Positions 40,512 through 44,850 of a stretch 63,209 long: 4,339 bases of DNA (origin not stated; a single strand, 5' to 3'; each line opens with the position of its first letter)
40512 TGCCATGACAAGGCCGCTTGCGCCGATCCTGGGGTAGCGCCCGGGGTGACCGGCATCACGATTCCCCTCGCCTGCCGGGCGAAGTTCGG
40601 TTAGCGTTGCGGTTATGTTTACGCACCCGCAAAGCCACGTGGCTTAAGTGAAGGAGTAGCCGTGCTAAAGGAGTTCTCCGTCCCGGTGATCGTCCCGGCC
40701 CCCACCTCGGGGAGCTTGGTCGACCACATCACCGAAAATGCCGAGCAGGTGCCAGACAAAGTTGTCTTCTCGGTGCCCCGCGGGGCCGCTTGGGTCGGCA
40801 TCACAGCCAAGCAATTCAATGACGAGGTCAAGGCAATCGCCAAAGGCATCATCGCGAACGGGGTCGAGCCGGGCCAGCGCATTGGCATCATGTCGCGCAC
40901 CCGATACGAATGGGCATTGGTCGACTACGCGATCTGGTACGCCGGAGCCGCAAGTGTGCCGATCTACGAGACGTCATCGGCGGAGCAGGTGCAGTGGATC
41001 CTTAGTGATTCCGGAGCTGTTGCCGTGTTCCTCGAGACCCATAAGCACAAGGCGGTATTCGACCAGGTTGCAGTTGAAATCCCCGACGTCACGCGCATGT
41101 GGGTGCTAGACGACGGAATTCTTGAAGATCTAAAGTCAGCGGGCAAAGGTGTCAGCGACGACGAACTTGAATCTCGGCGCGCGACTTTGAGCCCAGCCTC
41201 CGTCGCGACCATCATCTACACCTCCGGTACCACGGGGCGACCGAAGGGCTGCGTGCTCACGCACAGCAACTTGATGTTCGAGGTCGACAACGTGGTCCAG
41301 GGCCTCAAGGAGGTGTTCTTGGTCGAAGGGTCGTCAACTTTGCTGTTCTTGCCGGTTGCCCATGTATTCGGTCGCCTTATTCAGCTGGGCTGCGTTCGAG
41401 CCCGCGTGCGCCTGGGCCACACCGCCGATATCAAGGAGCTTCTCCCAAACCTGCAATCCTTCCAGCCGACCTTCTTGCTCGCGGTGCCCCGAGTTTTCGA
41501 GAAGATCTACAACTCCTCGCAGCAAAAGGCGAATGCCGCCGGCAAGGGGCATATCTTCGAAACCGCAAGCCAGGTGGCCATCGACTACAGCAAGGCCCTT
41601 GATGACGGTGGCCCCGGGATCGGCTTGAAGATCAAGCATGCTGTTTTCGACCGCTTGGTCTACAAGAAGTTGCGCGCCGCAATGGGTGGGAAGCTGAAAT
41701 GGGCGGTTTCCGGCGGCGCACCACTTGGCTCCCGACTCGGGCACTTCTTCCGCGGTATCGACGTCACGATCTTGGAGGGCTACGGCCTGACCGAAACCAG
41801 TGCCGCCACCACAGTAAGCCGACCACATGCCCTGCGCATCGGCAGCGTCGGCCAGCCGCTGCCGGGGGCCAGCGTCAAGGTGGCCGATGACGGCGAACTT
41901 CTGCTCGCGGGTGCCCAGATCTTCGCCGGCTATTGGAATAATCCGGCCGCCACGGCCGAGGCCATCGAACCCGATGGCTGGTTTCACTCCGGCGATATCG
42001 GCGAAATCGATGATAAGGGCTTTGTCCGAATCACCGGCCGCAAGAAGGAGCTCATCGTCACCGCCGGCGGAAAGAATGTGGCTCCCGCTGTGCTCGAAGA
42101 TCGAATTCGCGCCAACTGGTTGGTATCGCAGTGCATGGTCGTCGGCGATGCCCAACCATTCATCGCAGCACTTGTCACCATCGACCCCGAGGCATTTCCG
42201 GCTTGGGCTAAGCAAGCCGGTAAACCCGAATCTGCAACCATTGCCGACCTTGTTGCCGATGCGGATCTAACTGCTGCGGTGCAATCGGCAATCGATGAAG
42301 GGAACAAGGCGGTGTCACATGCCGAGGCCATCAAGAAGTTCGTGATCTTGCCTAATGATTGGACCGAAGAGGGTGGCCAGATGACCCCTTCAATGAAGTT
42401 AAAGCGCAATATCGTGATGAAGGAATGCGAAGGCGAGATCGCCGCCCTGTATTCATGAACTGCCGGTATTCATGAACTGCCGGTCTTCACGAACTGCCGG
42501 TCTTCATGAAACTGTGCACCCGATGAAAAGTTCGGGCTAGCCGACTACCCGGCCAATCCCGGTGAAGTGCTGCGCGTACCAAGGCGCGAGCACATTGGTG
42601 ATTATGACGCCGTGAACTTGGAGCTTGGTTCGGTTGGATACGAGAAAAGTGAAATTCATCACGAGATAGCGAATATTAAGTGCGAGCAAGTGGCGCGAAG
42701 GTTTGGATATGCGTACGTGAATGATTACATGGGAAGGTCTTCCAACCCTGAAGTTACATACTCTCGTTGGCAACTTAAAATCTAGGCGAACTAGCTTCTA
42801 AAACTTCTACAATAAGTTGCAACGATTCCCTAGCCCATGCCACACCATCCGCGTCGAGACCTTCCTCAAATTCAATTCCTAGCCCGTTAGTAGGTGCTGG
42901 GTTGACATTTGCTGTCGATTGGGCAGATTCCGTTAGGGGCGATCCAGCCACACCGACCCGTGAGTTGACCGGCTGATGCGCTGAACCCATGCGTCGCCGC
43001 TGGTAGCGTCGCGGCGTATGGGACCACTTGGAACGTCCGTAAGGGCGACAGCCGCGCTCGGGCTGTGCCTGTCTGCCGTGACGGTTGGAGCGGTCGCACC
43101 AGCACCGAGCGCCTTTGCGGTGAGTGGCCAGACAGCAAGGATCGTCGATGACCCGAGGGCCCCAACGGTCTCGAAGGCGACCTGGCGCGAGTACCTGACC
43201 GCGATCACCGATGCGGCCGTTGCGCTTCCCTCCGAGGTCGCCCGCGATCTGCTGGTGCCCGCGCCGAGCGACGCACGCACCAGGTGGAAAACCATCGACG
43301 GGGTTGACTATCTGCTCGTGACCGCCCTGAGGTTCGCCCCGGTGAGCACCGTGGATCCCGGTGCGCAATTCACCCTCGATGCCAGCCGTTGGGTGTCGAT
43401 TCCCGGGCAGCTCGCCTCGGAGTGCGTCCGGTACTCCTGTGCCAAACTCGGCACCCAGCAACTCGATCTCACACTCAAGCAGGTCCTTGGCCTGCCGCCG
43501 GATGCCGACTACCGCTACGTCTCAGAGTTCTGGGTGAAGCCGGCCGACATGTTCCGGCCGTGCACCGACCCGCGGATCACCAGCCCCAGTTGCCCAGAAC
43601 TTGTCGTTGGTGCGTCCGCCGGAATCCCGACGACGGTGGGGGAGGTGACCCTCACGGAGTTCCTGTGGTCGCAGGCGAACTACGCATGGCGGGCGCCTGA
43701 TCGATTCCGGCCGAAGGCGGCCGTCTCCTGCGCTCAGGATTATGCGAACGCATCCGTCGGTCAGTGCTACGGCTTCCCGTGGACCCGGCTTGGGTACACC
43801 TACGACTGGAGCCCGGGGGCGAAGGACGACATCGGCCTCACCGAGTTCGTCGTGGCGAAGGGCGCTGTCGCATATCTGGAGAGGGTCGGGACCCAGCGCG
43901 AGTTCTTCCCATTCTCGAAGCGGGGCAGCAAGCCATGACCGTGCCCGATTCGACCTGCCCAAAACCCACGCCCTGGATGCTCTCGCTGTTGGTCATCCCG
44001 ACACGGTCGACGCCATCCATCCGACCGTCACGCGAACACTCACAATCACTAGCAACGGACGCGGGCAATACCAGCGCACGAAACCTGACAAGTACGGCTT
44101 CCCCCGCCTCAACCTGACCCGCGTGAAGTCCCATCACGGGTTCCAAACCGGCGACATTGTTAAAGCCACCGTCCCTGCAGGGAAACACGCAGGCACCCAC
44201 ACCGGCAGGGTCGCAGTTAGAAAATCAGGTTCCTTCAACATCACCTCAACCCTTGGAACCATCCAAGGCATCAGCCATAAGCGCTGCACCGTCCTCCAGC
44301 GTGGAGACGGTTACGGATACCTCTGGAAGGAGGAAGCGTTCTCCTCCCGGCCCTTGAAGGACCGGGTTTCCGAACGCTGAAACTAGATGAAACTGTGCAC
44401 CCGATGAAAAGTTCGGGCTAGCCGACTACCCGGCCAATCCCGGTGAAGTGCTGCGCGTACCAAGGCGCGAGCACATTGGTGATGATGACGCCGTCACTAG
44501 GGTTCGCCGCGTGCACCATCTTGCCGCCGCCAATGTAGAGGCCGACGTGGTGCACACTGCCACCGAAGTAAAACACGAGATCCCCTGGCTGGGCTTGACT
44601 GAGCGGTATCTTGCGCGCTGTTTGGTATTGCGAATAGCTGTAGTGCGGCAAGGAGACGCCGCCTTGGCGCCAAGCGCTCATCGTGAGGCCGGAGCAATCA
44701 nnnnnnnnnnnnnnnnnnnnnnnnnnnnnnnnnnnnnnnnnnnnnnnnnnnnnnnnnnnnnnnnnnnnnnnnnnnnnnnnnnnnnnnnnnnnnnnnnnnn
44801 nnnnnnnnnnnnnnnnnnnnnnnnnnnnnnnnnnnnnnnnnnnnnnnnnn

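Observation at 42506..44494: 1.77-kb foreign islet inserted into the 3' end of the ripC-like hydrolase gene, flanked by 108-bp direct repeats that rebuild the gene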

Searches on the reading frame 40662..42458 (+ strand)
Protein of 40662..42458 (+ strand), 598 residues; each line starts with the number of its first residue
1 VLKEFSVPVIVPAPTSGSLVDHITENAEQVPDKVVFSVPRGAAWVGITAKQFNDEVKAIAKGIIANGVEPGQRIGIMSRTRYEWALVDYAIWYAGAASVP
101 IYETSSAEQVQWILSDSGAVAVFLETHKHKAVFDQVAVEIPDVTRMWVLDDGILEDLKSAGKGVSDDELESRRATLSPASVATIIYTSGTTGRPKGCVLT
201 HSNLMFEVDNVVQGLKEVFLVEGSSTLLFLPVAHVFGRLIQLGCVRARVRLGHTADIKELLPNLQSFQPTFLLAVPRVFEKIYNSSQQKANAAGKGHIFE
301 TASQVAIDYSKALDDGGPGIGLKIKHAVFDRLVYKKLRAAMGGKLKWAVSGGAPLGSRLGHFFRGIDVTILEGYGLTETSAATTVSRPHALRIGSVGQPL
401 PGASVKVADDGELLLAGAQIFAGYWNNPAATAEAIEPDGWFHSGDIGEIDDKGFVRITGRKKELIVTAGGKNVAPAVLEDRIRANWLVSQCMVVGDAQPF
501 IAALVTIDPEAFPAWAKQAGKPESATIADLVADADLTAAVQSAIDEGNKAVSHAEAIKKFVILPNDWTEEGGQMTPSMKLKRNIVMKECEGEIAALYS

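Call 5: search_protein_families(library=pfam, proteins=[window:40662-42458:+], max_evalue=0.01)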
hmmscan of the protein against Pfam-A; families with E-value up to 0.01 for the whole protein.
window:40662-42458:+ (598 aa): 2 families
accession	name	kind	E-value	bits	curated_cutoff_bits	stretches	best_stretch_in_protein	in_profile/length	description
PF00501.34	AMP-binding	-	3.7e-75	253.6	29.9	1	24-425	2-384/384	AMP-binding enzyme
PF23562.2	AMP-binding_C_3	-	9.9e-13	49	20.8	1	464-598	3-121/124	AMP-binding enzyme C-terminal domain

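Call 72: find_encoding_contigs(protein=window:40662-42458:+, flank=4000, max_places=10)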
Protein window:40662-42458:+ (598 aa): 25 contigs read that carry it; 2 places shown.
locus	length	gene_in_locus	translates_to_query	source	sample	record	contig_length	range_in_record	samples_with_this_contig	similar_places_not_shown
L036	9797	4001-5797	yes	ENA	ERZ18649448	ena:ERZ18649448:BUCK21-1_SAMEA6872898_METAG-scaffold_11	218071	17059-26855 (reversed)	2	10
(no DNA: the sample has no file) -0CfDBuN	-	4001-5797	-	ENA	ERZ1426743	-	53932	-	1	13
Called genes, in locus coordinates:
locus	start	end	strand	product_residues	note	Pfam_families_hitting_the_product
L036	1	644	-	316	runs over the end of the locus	PF00480:ROK, PF02685:Glucokinase (weak)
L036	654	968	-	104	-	-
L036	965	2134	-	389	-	PF00142:Fer4_NifH (faint), PF01656:CbiA (weak), PF02374:ArsA_ATPase, PF10609:ParA (weak), PF17886:ArsA_HSP20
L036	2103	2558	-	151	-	PF10604:Polyketide_cyc2, PF03364:Polyketide_cyc, PF10698:DUF2505 (weak)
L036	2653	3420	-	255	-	PF00149:Metallophos (faint)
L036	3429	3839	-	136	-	-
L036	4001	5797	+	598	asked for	PF00501:AMP-binding, PF23562:AMP-binding_C_3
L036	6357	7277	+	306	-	-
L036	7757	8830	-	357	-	PF00877:NLPC_P60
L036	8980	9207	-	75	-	-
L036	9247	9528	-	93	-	-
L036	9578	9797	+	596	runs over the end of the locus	PF00929:RNase_T, PF01541:GIY-YIG (weak), PF27096:UvrC_M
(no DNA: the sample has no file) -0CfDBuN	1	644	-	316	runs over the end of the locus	PF00480:ROK, PF02685:Glucokinase (weak)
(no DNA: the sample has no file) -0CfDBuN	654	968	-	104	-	-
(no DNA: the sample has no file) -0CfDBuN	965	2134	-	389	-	PF00142:Fer4_NifH (faint), PF01656:CbiA (weak), PF02374:ArsA_ATPase, PF10609:ParA (weak), PF17886:ArsA_HSP20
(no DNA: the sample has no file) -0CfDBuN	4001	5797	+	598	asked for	PF00501:AMP-binding, PF23562:AMP-binding_C_3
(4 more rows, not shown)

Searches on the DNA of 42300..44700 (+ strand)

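Call 7: search_rna_families(source=window, start=42300, end=44700, threshold=evalue, max_evalue=5)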
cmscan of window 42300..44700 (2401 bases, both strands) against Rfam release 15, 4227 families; matches with E-value up to 5: 2.
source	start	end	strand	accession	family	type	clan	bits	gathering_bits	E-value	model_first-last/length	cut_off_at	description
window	44223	44278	-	RF01134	sR30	Gene; snRNA; snoRNA; CD-box;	-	18.4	38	0.12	1-57/57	no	Small nucleolar RNA sR30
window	43364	43410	-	RF01793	ffh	Gene; sRNA;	-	18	35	3.6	1-52/52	no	ffh sRNA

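Call 32: search_dna_similar(query=window:42614-43017:+, collection=plasmids, mode=distant, max_evalue=0.01)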
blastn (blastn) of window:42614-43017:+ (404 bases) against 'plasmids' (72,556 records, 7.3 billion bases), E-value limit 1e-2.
No match.

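Call 33: search_dna_similar(query=window:42614-43017:+, collection=phages, mode=distant, max_evalue=0.01)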
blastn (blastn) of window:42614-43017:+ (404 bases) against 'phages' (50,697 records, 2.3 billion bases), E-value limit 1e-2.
No match.

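Call 42: search_dna_similar(query=L030:1100-3400:+, collection=plasmids, mode=near, max_rows=30)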
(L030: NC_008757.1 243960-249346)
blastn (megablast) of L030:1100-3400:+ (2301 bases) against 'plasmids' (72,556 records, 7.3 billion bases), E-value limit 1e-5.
Records with a match: 2; places in all: 5; records where one place covers at least 80% of the query: 1.
Best place of each record, by identity: >=99% 1; 80-90% 1.
By first word of the organism name: Polaromonas 2.
By predicted mobility (MOB-suite, as given by PLSDB): conjugative 2.
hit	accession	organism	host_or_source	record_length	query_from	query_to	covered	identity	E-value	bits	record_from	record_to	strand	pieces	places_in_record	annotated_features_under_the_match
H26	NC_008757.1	Polaromonas naphthalenivorans CJ2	-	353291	1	2301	100%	100.0%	0e+0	4250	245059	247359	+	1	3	iscB: RNA-guided endonuclease IscB | prepilin-type N-terminal cleavage/methylation domain-containing ... | type 4 pilus major pilin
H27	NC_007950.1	Polaromonas sp. JS666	-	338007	123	359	10%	85.4%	9e-62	246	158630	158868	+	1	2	none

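Call 60: search_rna_families(sources=[L030, L029], threshold=evalue, max_evalue=0.01)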
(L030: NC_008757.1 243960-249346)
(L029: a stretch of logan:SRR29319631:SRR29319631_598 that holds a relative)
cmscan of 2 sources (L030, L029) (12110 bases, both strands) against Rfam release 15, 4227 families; matches with E-value up to 0.01: 2.
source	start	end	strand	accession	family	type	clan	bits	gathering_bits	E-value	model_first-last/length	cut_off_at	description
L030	1223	1465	+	RF02033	HEARO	Gene;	-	83.2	83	5.2e-16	1-211/211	no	HNH endonuclease-associated RNA and ORF (HEARO) RNA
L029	1984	2247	+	RF02033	HEARO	Gene;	-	64.1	83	2.4e-11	1-211/211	no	HNH endonuclease-associated RNA and ORF (HEARO) RNA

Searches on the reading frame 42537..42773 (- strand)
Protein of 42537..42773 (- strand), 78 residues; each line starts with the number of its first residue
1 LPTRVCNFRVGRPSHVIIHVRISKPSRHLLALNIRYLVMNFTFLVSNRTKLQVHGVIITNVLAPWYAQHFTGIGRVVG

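Call 5: search_protein_families(library=pfam, proteins=[window:42537-42773:-], max_evalue=0.01)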
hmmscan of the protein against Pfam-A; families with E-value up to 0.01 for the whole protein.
window:42537-42773:- (78 aa): 0 families

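Call 9: search_protein_families(library=ncbifam, proteins=[window:42537-42773:-], max_evalue=1)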
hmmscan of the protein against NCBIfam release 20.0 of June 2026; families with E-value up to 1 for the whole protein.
window:42537-42773:- (78 aa): 0 families

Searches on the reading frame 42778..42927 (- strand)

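Call 31: search_protein_families(library=phrogs, proteins=[window:42778-42927:-], max_evalue=1)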
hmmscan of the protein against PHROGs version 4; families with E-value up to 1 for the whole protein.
seq(50 aa): 2 families
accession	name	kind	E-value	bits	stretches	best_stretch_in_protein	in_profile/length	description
phrog_15104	-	unknown function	0.031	15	1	27-45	15-33/42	-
phrog_13693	-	unknown function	0.21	12.8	1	24-44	42-62/99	-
